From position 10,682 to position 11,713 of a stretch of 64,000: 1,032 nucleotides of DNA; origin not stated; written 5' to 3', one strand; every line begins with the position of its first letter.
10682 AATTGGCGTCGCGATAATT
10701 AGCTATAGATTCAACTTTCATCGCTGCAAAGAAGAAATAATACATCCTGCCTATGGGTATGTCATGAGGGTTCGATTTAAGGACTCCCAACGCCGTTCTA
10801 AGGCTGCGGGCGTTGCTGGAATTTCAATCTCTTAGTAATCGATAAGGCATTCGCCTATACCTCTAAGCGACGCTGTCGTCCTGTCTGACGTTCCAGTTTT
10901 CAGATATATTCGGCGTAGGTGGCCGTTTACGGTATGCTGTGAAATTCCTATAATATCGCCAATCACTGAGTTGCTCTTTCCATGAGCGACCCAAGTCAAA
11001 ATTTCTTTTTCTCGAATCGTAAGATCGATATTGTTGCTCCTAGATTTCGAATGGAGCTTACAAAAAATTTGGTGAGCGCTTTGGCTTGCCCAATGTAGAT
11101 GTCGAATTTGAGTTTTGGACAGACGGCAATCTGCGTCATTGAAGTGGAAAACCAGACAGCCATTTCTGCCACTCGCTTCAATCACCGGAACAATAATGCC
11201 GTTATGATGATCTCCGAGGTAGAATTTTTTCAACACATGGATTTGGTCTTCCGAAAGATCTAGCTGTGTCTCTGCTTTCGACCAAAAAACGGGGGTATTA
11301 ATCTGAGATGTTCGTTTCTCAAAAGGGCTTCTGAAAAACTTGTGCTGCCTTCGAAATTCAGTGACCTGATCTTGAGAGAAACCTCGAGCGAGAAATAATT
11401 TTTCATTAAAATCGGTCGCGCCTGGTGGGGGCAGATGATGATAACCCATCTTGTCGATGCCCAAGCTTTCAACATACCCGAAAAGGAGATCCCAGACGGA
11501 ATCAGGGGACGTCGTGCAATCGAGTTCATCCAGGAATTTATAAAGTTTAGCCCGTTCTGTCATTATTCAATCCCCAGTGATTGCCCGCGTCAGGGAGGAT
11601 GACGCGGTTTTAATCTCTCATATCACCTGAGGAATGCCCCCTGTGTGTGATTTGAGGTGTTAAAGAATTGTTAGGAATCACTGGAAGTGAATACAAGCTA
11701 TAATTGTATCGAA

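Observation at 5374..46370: Recurrent 15-bp palindrome linking motor genes and surface-protein genes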

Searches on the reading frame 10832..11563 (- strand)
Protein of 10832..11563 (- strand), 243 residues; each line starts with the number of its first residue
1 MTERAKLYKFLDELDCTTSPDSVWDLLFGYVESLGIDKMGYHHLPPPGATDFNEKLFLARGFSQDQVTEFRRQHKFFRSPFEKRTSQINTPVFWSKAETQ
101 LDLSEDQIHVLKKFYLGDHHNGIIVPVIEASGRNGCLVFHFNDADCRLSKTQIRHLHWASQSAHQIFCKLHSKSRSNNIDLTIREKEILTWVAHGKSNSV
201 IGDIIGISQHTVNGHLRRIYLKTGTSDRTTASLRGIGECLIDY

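Call 58: search_protein_families(library=pfam, proteins=[window:10832-11563:-], max_evalue=0.01)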
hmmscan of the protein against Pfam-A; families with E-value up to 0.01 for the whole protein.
window:10832-11563:- (243 aa): 2 families
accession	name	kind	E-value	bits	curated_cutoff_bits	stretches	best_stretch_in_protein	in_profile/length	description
PF00196.25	GerE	-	1.7e-13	50.4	23.5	1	181-231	3-53/57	Bacterial regulatory proteins, luxR family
PF03472.21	Autoind_bind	-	3e-12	46.7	23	1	20-165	2-147/149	Autoinducer binding domain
